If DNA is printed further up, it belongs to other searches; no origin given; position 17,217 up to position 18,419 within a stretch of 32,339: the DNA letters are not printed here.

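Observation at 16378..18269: Translationally coupled CE7 esterase paralogs that retain complementary subsets of the family signature motifs; the second has Asp at the nucleophile elbow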

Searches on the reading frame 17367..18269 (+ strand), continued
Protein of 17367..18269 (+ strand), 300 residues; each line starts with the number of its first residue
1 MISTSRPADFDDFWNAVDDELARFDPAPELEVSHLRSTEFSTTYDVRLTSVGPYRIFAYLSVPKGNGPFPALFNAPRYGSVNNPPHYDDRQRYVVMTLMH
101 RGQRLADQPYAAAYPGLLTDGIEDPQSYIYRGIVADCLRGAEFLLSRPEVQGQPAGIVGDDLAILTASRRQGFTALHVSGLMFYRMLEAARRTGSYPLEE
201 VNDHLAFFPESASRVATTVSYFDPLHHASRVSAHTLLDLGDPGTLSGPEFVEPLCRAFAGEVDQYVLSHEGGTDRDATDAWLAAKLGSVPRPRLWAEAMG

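Call 45: find_encoding_contigs(protein=P0292, flank=8000, max_places=1)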
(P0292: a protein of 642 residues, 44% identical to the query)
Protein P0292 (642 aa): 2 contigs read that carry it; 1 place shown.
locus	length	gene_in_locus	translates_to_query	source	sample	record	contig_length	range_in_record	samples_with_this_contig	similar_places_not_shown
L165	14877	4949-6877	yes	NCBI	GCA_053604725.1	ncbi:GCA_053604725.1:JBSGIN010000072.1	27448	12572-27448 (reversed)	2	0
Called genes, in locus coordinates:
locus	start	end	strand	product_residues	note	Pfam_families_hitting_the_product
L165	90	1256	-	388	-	PF01408:GFO_IDH_MocA, PF02894:GFO_IDH_MocA_C, PF22725:GFO_IDH_MocA_C3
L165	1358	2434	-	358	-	PF14486:DUF4432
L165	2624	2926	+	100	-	PF11731:Cdd1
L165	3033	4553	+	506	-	PF00083:Sugar_tr (weak), PF07690:MFS_1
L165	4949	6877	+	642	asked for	PF05448:AXE1, PF00326:Peptidase_S9, PF12146:Hydrolase_4 (faint), PF05448:AXE1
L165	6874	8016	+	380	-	PF00266:Aminotran_5 (weak)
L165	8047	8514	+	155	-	PF14588:YjgF_endoribonc, PF01042:Ribonuc_L-PSP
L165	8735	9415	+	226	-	PF01470:Peptidase_C15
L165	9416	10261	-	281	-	PF09339:HTH_IclR, PF12802:MarR_2 (weak), PF01614:IclR_C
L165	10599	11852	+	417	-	PF01408:GFO_IDH_MocA, PF03447:NAD_binding_3 (faint), PF21252:Glyco_hydro_109_C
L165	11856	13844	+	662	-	PF00496:SBP_bac_5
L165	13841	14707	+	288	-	PF00106:adh_short, PF08659:KR, PF13561:adh_short_C2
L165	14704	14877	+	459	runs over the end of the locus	PF04734:Ceramidase_alk (faint)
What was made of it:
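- The Actinopolymorpha fusion is followed by DgaE-like and RidA genes (call 45).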

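Call 53: predict_structure(alignment_id=A3)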
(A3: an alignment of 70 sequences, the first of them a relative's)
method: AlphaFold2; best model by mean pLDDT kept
length: 627 residues; sequences in the alignment: 70
mean_pLDDT: 92.6   pTM: 0.93
mean pLDDT of the five models: 92.6, 92.2, 91.7, 91.6, 91.6
residues with pLDDT >= 90: 523; 70-90: 72; 50-70: 23; < 50: 9
segments of 3 or more residues with pLDDT < 50: 624-627
pLDDT, mean of each block of 10 residues (from residue 1): 78 97 98 98 95 97 97 79 96 89 96 91 87 97 98 98 97 96 98 95 95 93 95 98 98 96 94 98 92 83 98 83 88 98 97 94 96 94 97 93 92 96 73 75 96 97 98 97 96 89 86 91 95 97 97 97 92 96 95 91 97 74 43
secondary structure, 60 per line:
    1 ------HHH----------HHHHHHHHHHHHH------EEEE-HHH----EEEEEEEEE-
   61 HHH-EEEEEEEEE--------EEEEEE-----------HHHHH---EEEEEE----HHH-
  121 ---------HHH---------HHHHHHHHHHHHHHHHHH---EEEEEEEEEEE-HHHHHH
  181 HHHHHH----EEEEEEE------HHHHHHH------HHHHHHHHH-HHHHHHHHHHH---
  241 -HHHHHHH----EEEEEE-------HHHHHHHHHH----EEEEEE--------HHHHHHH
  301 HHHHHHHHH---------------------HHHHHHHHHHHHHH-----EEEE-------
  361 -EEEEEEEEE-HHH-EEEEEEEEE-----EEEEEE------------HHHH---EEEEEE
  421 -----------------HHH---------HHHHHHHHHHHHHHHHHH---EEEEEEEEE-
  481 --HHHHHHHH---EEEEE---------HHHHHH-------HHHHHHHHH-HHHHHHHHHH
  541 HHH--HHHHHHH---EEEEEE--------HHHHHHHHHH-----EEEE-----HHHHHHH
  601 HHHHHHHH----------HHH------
elements in order: H20-32 E39-42 E51-59 E65-73 E82-87 H99-103 E107-112 H142-159 E163-173 H175-186 E191-197 H204-210 H217-225 H227-237 H242-248 E253-258 H266-275 E280-285 H294-309 H331-344 E350-353 E362-370 E376-384 E390-395 H408-411 E415-420 H450-467 E471-479 H483-490 E494-498 H508-513 H521-529 H531-543 H546-552 E556-561 H570-579 E585-588 H594-608

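Call 62: search_protein_families(library=pfam, proteins=[L019:5637-6848:+, L039:9949-10758:-, L033:4920-5492:-], max_evalue=0.0001)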
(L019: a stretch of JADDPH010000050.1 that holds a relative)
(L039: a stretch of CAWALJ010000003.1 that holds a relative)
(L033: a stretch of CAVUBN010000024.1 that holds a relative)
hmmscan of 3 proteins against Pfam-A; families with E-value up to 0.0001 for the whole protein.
L019:5637-6848:+ (403 aa): 0 families

L039:9949-10758:- (269 aa): 4 families
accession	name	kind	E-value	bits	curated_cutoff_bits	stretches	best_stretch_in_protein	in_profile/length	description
PF00561.26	Abhydrolase_1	-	6.5e-24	85.4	25.8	1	31-140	1-112/245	alpha/beta hydrolase fold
PF12697.13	Abhydrolase_6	-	5.2e-21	76.8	26.3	1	34-261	3-217/217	Alpha/beta hydrolase family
PF12146.15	Hydrolase_4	-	3.5e-14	53.1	27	1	33-254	7-238/239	Serine aminopeptidase, S33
PF03096.20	Ndr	-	3.1e-06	26.6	23.3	0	78-132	81-135/283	Ndr family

L033:4920-5492:- (190 aa): 3 families
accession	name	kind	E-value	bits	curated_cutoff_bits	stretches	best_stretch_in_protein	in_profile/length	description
PF13302.13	Acetyltransf_3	-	1.7e-19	71.3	25.4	1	7-146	4-138/138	Acetyltransferase (GNAT) domain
PF00583.31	Acetyltransf_1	-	7.5e-11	42.8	20.7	1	49-145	27-116/116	Acetyltransferase (GNAT) family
PF13420.13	Acetyltransf_4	-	4.7e-06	27.1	24.3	1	72-163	60-152/155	Acetyltransferase (GNAT) domain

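Call 68: search_protein_families(library=pfam, proteins=[L067:21-1475:+, L067:1848-4280:+, L067:4496-6910:+, L067:8867-10657:-, L067:10682-12373:+, L067:13125-16112:+, L021:2009-3085:+, L021:3952-5028:+, L021:11964-13118:+, L021:13799-15661:+], max_evalue=0.0001)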
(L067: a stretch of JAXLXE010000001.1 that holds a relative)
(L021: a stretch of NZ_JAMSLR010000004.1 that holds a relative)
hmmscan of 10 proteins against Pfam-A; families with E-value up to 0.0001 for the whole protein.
L067:21-1475:+ (484 aa): 3 families
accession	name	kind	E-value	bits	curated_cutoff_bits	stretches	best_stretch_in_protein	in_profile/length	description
PF02518.31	HATPase_c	-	6.8e-27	94.6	26.4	1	366-475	2-108/111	Histidine kinase-, DNA gyrase B-, and HSP90-like ATPase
PF00512.31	HisKA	-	1.2e-18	67.3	26.9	1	256-321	2-66/66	His Kinase A (phospho-acceptor) domain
PF00672.30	HAMP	-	2.9e-09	37.5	25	1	189-237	4-52/53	HAMP domain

L067:1848-4280:+ (810 aa): 3 families
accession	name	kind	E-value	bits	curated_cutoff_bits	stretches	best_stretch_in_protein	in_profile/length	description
PF00563.25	EAL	-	1.4e-70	237.8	31.3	1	546-782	3-236/236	EAL domain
PF00990.26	GGDEF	-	6.7e-48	162.9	23.8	1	368-524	1-160/161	Diguanylate cyclase, GGDEF domain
PF00672.30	HAMP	-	2e-06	28.4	25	1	307-358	1-52/53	HAMP domain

L067:4496-6910:+ (804 aa): 2 families
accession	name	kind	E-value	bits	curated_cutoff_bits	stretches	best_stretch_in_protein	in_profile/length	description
PF00563.25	EAL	-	5.3e-75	252.3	31.3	1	540-776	3-236/236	EAL domain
PF00990.26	GGDEF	-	6e-48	163.1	23.8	1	362-518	1-160/161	Diguanylate cyclase, GGDEF domain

L067:8867-10657:- (596 aa): 1 family
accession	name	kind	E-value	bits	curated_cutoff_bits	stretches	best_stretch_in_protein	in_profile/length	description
PF00496.27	SBP_bac_5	-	7.2e-79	266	32.4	1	150-513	1-364/368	Bacterial extracellular solute-binding proteins, family 5 Middle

L067:10682-12373:+ (563 aa): 2 families
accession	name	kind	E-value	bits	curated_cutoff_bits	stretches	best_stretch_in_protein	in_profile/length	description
PF07969.17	Amidohydro_3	-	1e-28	101.5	29.7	1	83-543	1-471/472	Amidohydrolase family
PF01979.26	Amidohydro_1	-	1.8e-10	41.1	25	1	92-541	2-343/345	Amidohydrolase family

L067:13125-16112:+ (995 aa): 8 families
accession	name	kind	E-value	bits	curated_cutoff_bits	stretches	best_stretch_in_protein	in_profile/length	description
PF17210.9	SdrD_B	-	1.4e-36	125.5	29.7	3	153-230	6-80/112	SdrD B-like domain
PF13620.12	CarboxypepD_reg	-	9.5e-14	52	32.3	2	166-217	8-57/82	Carboxypeptidase regulatory-like domain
PF16371.11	MetallophosN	-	2.6e-07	31.2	35.6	0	168-227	6-56/77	N terminal of Calcineurin-like phosphoesterase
PF17802.7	SpaA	-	6.2e-06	26.7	23.1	0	281-315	22-57/91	Prealbumin-like fold domain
PF13529.12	Peptidase_C39_2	-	8.3e-06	26.9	24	1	737-875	1-143/143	Peptidase_C39 like family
PF24025.1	Ig_DR_A0283-like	-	1.2e-05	25.9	27.1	0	168-224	18-72/102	DR_A0283-like, Ig-like domain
PF22904.2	NOMO1-like_2nd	-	8e-05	23.1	27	0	169-225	16-73/90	BOS complex subunit NOMO1-like, second beta sandwich domain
PF13715.12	CarbopepD_reg_2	-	8e-05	23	32.2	0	288-318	22-52/88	CarboxypepD_reg-like domain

L021:2009-3085:+ (358 aa): 3 families
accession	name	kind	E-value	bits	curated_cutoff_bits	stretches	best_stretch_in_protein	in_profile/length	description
PF05343.19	Peptidase_M42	-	6.7e-71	239.1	23.2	1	53-344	1-292/292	M42 glutamyl aminopeptidase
PF01546.33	Peptidase_M20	-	2.8e-08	34.3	24.6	1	177-350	26-205/206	Peptidase family M20/M25/M40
PF04389.22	Peptidase_M28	-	4.2e-05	23.8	21.3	0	184-335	30-176/193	Peptidase family M28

L021:3952-5028:+ (358 aa): 3 families
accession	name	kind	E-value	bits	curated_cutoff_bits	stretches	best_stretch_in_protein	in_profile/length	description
PF01022.26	HTH_5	-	5.5e-15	55.4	22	1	285-330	1-46/47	Bacterial regulatory protein, arsR family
PF12840.13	HTH_20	-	8.9e-12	45.2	27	1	283-332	1-51/51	Helix-turn-helix domain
PF13412.12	HTH_24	-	1.9e-05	24.6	21.9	1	286-329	3-47/48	Winged helix-turn-helix DNA-binding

L021:11964-13118:+ (384 aa): 1 family
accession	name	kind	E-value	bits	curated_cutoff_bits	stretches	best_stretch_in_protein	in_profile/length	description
PF00296.26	Bac_luciferase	-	1.9e-55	188.9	27.9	1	84-319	3-228/314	Luciferase-like monooxygenase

L021:13799-15661:+ (620 aa): 1 family
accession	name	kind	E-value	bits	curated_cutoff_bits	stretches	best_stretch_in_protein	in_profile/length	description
PF00496.27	SBP_bac_5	-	3.5e-77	260.4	32.4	1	132-494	2-328/368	Bacterial extracellular solute-binding proteins, family 5 Middle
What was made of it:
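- Some loci carry peptidase or amidohydrolase genes (calls 45, 68).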
